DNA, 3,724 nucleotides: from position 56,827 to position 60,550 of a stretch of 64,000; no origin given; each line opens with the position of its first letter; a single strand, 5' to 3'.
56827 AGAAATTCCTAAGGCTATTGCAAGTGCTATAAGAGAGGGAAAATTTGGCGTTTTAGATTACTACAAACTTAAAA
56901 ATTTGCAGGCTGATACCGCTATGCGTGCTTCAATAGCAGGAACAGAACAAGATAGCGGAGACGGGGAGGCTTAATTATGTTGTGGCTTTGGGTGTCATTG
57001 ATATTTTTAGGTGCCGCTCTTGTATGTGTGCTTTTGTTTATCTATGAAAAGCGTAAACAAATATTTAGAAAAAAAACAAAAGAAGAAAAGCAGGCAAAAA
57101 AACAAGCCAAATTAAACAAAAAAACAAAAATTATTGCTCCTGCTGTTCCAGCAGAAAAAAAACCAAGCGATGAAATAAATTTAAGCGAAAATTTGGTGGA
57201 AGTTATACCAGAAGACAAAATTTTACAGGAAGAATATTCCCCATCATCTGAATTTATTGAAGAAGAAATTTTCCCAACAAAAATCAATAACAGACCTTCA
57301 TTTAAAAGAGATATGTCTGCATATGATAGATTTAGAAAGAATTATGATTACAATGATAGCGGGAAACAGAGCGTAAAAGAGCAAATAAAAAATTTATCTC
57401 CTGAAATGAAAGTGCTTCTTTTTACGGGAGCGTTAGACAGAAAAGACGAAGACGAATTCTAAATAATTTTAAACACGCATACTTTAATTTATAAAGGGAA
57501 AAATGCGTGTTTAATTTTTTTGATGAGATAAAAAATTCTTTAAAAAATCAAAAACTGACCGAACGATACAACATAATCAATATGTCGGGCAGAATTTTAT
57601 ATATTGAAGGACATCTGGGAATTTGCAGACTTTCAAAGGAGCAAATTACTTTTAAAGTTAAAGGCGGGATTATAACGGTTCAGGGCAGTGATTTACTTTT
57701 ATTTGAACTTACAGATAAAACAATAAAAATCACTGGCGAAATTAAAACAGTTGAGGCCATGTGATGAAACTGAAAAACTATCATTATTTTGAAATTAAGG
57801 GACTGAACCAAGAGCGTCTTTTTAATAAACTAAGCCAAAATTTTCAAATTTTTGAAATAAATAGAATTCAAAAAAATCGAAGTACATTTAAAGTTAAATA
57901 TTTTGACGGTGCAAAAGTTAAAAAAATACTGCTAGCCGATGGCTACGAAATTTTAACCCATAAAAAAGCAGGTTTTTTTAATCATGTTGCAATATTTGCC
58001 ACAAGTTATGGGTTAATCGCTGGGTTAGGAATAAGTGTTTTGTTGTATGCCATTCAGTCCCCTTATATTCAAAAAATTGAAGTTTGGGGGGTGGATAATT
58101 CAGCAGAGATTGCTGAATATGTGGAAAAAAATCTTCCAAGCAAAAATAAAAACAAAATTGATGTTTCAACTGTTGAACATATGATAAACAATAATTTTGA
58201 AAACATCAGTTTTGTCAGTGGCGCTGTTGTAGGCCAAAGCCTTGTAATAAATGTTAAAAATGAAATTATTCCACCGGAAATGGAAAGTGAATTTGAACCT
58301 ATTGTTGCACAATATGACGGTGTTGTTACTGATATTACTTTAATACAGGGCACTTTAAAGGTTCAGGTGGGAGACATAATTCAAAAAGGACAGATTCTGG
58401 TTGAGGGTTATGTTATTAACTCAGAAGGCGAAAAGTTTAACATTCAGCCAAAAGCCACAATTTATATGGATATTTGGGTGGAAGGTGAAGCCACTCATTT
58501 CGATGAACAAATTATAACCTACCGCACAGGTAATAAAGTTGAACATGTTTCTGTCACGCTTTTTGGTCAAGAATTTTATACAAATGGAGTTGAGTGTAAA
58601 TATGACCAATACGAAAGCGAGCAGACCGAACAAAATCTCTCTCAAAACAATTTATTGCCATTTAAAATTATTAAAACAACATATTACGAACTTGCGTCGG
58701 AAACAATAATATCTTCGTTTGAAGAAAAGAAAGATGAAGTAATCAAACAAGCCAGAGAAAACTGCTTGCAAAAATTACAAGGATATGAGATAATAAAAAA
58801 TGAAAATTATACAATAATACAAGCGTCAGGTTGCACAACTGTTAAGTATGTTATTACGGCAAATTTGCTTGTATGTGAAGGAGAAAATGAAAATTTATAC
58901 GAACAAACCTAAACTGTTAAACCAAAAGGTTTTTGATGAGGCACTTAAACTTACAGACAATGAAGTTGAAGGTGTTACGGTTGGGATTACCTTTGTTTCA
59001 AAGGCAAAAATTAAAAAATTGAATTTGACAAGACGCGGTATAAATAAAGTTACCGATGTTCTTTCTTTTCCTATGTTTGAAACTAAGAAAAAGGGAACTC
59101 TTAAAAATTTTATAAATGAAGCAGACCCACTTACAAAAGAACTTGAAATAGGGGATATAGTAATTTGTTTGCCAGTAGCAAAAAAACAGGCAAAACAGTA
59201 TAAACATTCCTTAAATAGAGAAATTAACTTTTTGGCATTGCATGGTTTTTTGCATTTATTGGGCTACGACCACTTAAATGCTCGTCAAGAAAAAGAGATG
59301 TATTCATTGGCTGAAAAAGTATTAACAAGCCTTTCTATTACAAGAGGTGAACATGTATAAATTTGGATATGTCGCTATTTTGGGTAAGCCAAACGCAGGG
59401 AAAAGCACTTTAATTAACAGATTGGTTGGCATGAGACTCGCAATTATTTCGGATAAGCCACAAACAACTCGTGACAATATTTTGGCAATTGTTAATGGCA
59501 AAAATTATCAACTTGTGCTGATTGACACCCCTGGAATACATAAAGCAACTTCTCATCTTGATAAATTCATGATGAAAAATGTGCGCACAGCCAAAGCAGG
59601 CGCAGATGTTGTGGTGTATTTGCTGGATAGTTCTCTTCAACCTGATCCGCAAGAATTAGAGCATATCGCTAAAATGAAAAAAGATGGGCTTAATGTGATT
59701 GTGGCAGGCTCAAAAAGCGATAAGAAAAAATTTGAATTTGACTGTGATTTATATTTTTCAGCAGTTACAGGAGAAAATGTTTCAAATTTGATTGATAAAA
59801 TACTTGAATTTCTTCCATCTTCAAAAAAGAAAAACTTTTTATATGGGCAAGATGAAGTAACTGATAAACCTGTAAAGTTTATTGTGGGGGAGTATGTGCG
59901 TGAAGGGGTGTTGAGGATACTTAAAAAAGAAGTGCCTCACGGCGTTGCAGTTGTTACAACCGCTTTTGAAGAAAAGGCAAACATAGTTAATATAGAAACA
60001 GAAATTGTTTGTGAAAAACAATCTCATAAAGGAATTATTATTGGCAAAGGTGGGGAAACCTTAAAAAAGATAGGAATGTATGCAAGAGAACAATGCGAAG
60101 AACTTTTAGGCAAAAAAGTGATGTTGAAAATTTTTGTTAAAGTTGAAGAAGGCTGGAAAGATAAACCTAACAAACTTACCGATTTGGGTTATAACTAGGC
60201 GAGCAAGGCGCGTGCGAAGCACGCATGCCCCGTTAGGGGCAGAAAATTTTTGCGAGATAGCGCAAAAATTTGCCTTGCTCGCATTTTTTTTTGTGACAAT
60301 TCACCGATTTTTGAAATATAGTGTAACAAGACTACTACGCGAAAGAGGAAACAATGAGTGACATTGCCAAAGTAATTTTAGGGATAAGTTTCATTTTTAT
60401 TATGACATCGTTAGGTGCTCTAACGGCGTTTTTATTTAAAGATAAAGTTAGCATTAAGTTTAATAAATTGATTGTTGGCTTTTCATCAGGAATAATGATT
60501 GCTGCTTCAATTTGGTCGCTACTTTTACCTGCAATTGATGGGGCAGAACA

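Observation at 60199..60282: GC-rich four-way-junction element B immediately after the era TAG stop, followed by a T9 run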

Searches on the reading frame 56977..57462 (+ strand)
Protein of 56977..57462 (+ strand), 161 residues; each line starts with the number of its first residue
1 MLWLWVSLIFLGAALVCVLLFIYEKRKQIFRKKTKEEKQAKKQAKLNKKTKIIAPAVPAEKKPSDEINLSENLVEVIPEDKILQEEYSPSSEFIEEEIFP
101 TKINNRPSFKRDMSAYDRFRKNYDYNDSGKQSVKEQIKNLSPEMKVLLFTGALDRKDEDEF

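Call 60: search_protein_families(library=pfam, proteins=[window:56977-57462:+], max_evalue=0.01)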
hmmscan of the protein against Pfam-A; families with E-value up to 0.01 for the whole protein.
window:56977-57462:+ (161 aa): 2 families
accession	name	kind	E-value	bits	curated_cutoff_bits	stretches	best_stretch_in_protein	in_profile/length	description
PF14163.11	SieB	-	0.00079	19.5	26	1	2-106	33-138/147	Super-infection exclusion protein B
PF21314.2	TM_ErbB1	-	0.002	18.3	27.1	1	11-34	10-33/36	Epidermal growth factor receptor transmembrane-juxtamembrane segment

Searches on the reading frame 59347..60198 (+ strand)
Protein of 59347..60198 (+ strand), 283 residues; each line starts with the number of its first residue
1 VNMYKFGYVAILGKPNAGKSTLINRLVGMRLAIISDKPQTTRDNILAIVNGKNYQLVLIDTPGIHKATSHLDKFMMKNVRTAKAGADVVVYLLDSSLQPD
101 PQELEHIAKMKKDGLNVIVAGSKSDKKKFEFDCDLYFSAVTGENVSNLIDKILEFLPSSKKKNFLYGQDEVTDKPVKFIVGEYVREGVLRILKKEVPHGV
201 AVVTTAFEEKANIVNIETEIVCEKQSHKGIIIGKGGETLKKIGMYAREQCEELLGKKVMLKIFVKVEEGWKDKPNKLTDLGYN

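Call 12: find_related_loci(query=window:59347-60195:+, collection=genome_contigs, flank=3000)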
Query window:59347-60195:+ (283 aa) in genome_contigs; peptide patterns used: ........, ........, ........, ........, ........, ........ (x = any residue, [..] = any of these).
137 stretches matched a pattern; 45 encode a relative of the query (tblastn E <= 1e-3); 45 distinct loci.
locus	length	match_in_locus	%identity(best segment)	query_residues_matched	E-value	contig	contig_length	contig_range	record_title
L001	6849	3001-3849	90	1-283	2e-172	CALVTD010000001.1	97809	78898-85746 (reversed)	MAG: uncultured Clostridia bacterium isolate BRZ_CQ__bin56 genome assembly, contig: BRZ_CQ__NODE_268_length_97809_cov_4.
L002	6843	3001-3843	84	3-283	1e-160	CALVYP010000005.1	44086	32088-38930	MAG: uncultured Clostridia bacterium isolate BRZ_N__bin21 genome assembly, contig: BRZ_N__NODE_1962_length_44086_cov_6.8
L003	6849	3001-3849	77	1-283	2e-147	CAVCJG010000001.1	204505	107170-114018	Eggerthellaceae bacterium isolate H07603-L1_cleanbin_000033 genome assembly, contig: Spades_H07603-L1_contig_18, whole g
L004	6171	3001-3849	77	1-283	6e-147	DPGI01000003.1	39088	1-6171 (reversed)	MAG TPA_asm: Clostridiales bacterium isolate UBA11517 contig_1829, whole genome shotgun sequence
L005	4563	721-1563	75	3-283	4e-146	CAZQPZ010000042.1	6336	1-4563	MAG TPA_asm: uncultured Lachnospiraceae bacterium isolate SRP199465_co2_164 genome assembly, contig: NODE_37962_length_6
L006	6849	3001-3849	74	1-283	6e-142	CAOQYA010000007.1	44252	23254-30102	MAG TPA_asm: uncultured Eubacteriales bacterium isolate MGBC147891 genome assembly, contig: MGBC147891.7, whole genome s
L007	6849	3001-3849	73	1-283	3e-137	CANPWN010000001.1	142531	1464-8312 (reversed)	MAG: uncultured Clostridia bacterium isolate Lapin-004__bin61 genome assembly, contig: Lapin-004__NODE_62_length_142531_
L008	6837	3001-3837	62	3-283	2e-116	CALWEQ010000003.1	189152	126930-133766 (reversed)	MAG: uncultured Clostridia bacterium isolate E40__bin258 genome assembly, contig: E40__k127_2767555, whole genome shotgu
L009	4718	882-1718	63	3-283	2e-113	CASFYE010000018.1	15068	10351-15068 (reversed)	uncultured Firmicutes bacterium isolate SI.B45.metabat-bins.19 genome assembly, contig: SI.B45.metabat-bins.19.fa_k141_1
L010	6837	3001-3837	61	3-283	1e-113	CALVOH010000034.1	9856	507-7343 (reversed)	MAG: uncultured Clostridia bacterium isolate BRZ_FA__bin71 genome assembly, contig: BRZ_FA__NODE_7186_length_9856_cov_3.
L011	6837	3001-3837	63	3-283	8e-109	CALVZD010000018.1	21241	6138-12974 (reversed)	MAG: uncultured Clostridia bacterium isolate BRZ_BE__bin67 genome assembly, contig: BRZ_BE__NODE_1672_length_21241_cov_1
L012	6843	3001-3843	56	3-282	4e-94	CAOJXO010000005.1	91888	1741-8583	MAG TPA_asm: uncultured Firmicutes bacterium isolate SRR15604611_bin.41_metawrap_v1.3_MAG genome assembly, contig: NODE.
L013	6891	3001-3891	50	1-282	4e-90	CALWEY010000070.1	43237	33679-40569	MAG: uncultured Clostridia bacterium isolate E02__bin162 genome assembly, contig: E02__k127_1139841, whole genome shotgu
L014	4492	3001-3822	51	5-282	7e-88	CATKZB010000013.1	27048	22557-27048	MAG TPA_asm: uncultured Christensenella sp. isolate MGG06840_1680015412 genome assembly, contig: ERR3199580_1944, whole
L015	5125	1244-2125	49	4-282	5e-87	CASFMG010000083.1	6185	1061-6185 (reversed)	uncultured Christensenella sp. isolate SI.O63.metabat-bins.3 genome assembly, contig: SI.O63.metabat-bins.3.fa_k141_3879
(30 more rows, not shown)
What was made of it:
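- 59353..60198 (+): era (GTPase Era) coding sequence. It is the last gene of the yabP-yqfD-ybeY-era cluster. Stop TAG is at 60196-60198. Orthologues were found in 45 species (call 12).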

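Call 16: find_encoding_contigs(protein=window:59347-60198:+, flank=3000, max_places=10)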
Protein window:59347-60198:+ (283 aa): no gene with exactly this product is on record in the collection.

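Call 18: find_encoding_contigs(protein=window:59353-60198:+, flank=3000, max_places=10)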
Protein window:59353-60198:+ (281 aa): 10 contigs read that carry it; 8 places shown.
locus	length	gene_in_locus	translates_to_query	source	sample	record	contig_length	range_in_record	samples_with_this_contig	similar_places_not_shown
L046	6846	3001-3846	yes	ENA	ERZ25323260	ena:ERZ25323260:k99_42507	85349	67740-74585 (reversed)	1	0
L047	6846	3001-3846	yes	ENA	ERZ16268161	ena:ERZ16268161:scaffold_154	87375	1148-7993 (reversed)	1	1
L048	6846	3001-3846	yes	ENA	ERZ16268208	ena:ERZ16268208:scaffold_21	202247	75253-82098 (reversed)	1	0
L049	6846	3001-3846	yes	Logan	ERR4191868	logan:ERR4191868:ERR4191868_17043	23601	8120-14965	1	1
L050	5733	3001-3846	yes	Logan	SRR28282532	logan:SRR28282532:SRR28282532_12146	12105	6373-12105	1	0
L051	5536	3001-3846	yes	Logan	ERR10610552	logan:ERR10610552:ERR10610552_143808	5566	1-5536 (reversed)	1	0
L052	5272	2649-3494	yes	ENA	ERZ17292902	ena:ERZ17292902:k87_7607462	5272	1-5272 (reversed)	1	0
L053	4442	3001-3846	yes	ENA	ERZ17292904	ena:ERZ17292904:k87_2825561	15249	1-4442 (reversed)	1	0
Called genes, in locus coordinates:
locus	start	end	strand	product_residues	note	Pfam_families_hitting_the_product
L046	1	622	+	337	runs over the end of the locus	PF12127:FloA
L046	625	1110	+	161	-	-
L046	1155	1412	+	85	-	PF07873:YabP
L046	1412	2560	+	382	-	PF06898:YqfD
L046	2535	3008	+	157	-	PF02130:YbeY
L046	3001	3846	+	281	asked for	PF00009:GTP_EFTU, PF00350:Dynamin_N (faint), PF01926:MMR_HSR1, PF02421:FeoB_N, PF03029:ATP_bind_1 (faint), PF07650:KH_2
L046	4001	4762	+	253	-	PF02535:Zip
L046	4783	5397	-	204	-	PF23023:Anti-Pycsar_Apyc1, PF00753:Lactamase_B, PF12706:Lactamase_B_2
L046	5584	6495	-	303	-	PF01695:IstB_IS21, PF00308:Bac_DnaA, PF00004:AAA (weak)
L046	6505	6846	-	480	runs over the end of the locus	PF07261:DnaB_2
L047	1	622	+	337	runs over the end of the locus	PF12127:FloA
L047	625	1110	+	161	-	-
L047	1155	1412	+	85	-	PF07873:YabP (weak)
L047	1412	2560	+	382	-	PF06898:YqfD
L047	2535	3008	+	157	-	PF02130:YbeY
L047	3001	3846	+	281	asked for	PF00009:GTP_EFTU, PF00350:Dynamin_N (faint), PF01926:MMR_HSR1, PF02421:FeoB_N, PF03029:ATP_bind_1 (faint), PF07650:KH_2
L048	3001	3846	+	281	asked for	PF00009:GTP_EFTU, PF00350:Dynamin_N (faint), PF01926:MMR_HSR1, PF02421:FeoB_N, PF03029:ATP_bind_1 (faint), PF07650:KH_2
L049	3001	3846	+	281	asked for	PF00009:GTP_EFTU, PF00350:Dynamin_N (faint), PF01926:MMR_HSR1, PF02421:FeoB_N, PF03029:ATP_bind_1 (faint), PF07650:KH_2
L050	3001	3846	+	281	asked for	PF00009:GTP_EFTU, PF00350:Dynamin_N (faint), PF01926:MMR_HSR1, PF02421:FeoB_N, PF03029:ATP_bind_1 (faint), PF07650:KH_2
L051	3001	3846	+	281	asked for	PF00009:GTP_EFTU, PF00350:Dynamin_N (faint), PF01926:MMR_HSR1, PF02421:FeoB_N, PF03029:ATP_bind_1 (faint), PF07650:KH_2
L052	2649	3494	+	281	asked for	PF00009:GTP_EFTU, PF00350:Dynamin_N (faint), PF01926:MMR_HSR1, PF02421:FeoB_N, PF03029:ATP_bind_1 (faint), PF07650:KH_2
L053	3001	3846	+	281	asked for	PF00009:GTP_EFTU, PF00350:Dynamin_N (faint), PF01926:MMR_HSR1, PF02421:FeoB_N, PF03029:ATP_bind_1 (faint), PF07650:KH_2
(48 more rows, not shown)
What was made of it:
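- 59353..60198 (+): The 281-aa product starting at ATG 59353 is on record on 10 public contigs, with Pfam MMR_HSR1 and KH_2 (call 18).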

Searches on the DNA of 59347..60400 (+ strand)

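Call 19: search_rna_families(source=window, start=60100, end=60400, threshold=evalue, max_evalue=10)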
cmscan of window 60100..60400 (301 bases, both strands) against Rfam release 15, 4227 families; matches with E-value up to 10: 2.
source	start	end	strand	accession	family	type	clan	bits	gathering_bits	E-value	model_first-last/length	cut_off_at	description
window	60233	60337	+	RF02629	RmaA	Gene; sRNA;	-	15.9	57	2.6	1-113/113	no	Regulator of motility and amylovoran A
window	60174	60288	+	RF02766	Ysr49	Gene; sRNA;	-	12.4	95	5.8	1-124/124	no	Yersinia sRNA 49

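Call 40: search_rna_families(sources=[L087, L094, L105, L106, L115, L125, L127, L146, L100, L134, L002, L006, L037], threshold=gathering)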
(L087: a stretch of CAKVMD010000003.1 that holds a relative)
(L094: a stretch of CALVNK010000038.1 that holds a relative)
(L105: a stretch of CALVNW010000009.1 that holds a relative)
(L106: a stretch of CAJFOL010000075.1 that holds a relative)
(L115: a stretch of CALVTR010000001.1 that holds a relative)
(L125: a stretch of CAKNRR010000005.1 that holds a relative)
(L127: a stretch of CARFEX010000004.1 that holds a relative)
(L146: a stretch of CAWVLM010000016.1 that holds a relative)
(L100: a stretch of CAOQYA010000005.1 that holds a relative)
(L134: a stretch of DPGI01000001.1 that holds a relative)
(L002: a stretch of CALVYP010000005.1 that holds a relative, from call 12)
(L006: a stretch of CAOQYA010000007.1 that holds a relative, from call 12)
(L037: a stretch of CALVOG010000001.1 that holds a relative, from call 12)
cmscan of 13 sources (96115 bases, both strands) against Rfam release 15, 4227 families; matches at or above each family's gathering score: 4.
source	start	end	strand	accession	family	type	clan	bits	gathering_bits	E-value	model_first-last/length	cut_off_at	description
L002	5490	5560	-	RF00005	tRNA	Gene; tRNA;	CL00001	70.3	29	3.8e-13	1-71/71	no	tRNA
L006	6386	6456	+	RF00005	tRNA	Gene; tRNA;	CL00001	70.3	29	3.8e-13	1-71/71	no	tRNA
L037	2672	2743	-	RF00005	tRNA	Gene; tRNA;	CL00001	64.3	29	1.8e-11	1-71/71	no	tRNA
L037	4736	4806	+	RF00005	tRNA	Gene; tRNA;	CL00001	59.5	29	3.6e-10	1-71/71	no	tRNA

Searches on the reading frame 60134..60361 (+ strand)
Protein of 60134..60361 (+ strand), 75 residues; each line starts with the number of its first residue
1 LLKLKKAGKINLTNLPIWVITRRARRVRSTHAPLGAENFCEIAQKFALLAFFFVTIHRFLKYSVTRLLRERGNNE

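Call 60: search_protein_families(library=pfam, proteins=[window:60134-60361:+], max_evalue=0.01)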
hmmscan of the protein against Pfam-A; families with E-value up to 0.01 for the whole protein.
window:60134-60361:+ (75 aa): 0 families
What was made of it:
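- Checked: The 75-aa ORF 60134-60361 matches no Pfam family (call 60).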
